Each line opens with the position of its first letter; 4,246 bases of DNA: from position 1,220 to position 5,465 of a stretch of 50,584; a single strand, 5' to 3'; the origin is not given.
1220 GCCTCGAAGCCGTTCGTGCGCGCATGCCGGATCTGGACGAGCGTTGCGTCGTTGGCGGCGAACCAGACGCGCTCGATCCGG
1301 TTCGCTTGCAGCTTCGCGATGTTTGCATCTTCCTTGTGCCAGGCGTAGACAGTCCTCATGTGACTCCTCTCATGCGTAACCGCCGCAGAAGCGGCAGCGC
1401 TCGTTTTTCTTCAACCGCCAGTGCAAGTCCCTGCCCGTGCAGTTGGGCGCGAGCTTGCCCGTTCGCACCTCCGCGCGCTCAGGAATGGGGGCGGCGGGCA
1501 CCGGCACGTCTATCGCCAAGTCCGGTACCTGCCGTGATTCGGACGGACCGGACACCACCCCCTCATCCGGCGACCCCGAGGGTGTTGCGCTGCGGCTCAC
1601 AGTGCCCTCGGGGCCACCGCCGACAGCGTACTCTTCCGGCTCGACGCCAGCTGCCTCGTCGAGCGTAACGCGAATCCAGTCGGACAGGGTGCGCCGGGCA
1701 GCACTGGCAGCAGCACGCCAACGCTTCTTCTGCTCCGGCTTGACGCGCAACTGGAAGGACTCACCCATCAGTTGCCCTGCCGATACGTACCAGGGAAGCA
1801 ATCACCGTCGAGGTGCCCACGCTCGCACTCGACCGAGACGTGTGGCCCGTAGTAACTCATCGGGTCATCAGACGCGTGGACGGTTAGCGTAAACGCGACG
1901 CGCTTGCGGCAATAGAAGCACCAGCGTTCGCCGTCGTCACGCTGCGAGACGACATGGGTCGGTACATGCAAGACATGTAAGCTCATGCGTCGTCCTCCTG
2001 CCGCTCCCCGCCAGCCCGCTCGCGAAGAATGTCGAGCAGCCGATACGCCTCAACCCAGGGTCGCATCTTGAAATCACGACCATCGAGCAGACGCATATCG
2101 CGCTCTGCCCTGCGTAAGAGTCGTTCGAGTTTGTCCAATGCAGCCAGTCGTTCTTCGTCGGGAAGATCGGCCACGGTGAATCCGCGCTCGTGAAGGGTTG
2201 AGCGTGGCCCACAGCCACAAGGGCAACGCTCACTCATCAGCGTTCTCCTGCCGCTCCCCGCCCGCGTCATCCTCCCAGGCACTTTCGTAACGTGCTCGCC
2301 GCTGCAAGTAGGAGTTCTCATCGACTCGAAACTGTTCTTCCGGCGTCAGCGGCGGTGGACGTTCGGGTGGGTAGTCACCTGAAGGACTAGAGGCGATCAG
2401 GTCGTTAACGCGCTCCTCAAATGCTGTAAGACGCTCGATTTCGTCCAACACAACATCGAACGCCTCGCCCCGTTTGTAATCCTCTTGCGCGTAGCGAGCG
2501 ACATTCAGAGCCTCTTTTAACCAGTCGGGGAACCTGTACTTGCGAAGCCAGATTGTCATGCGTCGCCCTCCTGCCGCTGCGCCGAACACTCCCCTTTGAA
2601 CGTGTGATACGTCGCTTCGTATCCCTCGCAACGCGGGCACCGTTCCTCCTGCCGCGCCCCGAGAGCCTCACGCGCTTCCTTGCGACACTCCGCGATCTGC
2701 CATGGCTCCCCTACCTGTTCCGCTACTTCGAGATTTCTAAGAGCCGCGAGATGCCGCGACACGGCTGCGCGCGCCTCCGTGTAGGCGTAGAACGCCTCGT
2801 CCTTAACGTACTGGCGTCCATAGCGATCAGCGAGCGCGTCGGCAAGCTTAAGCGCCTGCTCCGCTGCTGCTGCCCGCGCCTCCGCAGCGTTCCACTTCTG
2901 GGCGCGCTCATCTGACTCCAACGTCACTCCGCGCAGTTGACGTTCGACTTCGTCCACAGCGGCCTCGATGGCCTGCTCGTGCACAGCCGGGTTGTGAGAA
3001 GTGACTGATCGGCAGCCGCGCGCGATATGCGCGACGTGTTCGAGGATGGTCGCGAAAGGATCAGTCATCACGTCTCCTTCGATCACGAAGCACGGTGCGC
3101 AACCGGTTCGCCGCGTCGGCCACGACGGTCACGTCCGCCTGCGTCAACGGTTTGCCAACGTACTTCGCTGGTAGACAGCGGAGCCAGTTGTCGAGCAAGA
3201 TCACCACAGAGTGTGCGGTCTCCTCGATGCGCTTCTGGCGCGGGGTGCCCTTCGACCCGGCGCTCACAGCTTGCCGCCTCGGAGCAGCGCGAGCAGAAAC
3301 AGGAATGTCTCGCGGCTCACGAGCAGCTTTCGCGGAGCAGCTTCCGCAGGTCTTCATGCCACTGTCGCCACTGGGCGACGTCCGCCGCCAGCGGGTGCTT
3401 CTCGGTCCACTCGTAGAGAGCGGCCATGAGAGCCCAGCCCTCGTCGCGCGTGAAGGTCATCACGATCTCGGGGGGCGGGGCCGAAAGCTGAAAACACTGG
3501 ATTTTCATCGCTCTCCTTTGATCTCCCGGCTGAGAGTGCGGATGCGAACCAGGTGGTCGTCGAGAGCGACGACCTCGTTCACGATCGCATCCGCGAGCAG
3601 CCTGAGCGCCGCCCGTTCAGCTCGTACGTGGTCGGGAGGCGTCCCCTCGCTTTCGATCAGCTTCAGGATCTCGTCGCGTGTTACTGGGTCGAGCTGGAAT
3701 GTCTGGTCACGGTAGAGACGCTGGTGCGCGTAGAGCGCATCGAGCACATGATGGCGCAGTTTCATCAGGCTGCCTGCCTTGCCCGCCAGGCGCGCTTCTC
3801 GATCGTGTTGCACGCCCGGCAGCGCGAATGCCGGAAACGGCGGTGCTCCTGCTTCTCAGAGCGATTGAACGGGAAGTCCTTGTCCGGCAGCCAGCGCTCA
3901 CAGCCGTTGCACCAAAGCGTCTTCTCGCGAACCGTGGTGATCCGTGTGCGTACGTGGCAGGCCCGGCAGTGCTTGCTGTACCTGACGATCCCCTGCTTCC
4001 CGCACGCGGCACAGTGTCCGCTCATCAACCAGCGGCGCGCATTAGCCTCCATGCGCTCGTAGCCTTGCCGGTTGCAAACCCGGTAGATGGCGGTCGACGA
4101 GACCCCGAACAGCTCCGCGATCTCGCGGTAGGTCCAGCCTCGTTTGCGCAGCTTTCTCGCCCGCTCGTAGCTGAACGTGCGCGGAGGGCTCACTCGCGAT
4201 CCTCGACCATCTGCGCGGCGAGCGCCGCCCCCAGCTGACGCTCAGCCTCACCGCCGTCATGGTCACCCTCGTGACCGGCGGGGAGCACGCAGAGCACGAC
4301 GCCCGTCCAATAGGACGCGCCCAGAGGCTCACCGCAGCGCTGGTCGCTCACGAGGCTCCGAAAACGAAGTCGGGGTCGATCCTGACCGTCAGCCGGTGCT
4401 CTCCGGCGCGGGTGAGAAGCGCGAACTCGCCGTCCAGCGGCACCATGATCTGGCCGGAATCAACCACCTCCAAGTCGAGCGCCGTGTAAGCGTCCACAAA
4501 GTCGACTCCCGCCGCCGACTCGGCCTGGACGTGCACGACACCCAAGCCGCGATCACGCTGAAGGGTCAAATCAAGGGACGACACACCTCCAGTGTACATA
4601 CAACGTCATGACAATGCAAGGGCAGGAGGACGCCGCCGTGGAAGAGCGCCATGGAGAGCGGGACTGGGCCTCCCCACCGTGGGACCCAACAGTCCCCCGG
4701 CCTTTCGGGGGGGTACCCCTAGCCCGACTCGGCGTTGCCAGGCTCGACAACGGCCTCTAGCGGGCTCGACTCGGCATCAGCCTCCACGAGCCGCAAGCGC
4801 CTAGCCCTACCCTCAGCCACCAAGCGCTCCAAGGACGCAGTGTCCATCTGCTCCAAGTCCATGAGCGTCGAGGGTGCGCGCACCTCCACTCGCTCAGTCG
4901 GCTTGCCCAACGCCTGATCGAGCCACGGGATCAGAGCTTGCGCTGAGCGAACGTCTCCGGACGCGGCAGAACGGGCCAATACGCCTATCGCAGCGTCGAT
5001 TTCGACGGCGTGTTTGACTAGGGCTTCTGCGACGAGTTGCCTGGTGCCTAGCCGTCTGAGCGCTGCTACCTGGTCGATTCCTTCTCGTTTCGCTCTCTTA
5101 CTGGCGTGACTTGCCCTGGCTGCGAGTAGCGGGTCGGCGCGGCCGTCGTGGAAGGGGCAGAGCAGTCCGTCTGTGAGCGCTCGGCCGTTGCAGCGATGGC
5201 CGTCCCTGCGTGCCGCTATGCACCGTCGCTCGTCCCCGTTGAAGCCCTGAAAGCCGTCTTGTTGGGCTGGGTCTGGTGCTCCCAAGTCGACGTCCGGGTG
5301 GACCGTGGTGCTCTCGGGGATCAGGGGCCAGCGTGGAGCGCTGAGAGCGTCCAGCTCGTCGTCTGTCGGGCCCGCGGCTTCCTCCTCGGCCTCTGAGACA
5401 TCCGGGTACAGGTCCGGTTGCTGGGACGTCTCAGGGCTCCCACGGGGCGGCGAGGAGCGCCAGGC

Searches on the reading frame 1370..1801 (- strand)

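Call 73: search_protein_families(library=pfam, max_evalue=0.01, proteins=[window:1370-1801:-])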
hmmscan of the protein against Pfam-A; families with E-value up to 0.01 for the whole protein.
window:1370-1801:- (143 aa): 1 family
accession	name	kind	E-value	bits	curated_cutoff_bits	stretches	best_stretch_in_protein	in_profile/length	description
PF08681.18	TacA1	-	0.007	16.7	21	1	17-51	3-37/80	Antitoxin TacA 1-like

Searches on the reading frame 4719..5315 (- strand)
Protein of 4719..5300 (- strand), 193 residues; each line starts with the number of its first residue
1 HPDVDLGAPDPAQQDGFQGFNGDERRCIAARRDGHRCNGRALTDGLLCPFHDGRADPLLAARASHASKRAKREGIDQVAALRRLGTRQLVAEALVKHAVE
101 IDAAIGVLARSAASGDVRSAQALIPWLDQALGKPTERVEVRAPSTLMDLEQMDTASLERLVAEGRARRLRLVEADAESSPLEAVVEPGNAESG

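Call 31: find_related_loci(query=window:4719-5300:-, collection=viral_contigs, flank=10000)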
Query window:4719-5300:- (193 aa) in viral_contigs; peptide patterns used: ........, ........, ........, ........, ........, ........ (x = any residue, [..] = any of these).
21 stretches matched a pattern, but none encodes a relative of the query by tblastn (E <= 1e-3).

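Call 34: find_related_loci(query=A1, collection=viral_contigs, flank=10000)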
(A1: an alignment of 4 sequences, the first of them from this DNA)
Query A1 (184 aa) in viral_contigs; peptide patterns used: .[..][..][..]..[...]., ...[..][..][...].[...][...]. (x = any residue, [..] = any of these).
87 stretches matched a pattern; 5 encode a relative of the query (tblastn E <= 1e-3); 5 distinct loci.
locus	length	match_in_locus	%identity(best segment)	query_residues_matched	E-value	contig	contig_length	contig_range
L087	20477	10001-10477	44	9-171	7e-33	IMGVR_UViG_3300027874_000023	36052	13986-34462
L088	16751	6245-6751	40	1-177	2e-30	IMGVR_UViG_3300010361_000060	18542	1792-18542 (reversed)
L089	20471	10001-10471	37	6-162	2e-27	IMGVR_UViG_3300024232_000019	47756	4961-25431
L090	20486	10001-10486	40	12-177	1e-26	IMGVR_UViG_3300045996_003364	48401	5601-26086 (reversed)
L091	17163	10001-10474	34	5-162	6e-23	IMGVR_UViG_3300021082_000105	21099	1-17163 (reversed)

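Call 52: find_related_loci(query=A1, collection=metagenome_contigs, flank=8000)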
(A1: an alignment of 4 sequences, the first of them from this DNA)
Query A1 (184 aa) in metagenome_contigs; peptide patterns used: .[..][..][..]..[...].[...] (x = any residue, [..] = any of these).
126 stretches matched a pattern; 35 encode a relative of the query (tblastn E <= 1e-3); 35 distinct loci.
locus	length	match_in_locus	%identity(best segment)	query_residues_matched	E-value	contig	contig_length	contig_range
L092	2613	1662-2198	77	1-183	3e-86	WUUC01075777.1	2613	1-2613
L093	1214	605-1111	39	1-177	1e-33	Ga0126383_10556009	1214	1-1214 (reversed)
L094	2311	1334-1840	41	1-177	3e-33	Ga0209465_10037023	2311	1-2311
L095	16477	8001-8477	44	9-171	1e-32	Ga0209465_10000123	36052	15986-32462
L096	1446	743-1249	41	3-177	3e-33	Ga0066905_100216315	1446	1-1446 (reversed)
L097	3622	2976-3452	44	9-171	6e-32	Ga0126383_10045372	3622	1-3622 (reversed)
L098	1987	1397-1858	45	9-169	8e-32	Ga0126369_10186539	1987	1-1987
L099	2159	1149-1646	47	6-178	3e-31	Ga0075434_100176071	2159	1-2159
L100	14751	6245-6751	40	1-177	4e-30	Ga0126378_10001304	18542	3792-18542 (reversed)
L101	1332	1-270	61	88-177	2e-29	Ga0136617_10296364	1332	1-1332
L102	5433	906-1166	63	88-174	5e-29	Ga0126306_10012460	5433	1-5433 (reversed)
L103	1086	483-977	41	1-173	2e-29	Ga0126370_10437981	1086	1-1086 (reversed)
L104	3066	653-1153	40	8-180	3e-25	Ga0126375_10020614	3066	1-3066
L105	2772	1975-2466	41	9-175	1e-24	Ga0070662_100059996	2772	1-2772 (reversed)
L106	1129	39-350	52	74-178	2e-24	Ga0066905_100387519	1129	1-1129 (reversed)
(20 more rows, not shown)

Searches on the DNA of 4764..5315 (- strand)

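Call 43: search_rna_families(sources=[L087, L088, L089, L090, L091], threshold=gathering)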
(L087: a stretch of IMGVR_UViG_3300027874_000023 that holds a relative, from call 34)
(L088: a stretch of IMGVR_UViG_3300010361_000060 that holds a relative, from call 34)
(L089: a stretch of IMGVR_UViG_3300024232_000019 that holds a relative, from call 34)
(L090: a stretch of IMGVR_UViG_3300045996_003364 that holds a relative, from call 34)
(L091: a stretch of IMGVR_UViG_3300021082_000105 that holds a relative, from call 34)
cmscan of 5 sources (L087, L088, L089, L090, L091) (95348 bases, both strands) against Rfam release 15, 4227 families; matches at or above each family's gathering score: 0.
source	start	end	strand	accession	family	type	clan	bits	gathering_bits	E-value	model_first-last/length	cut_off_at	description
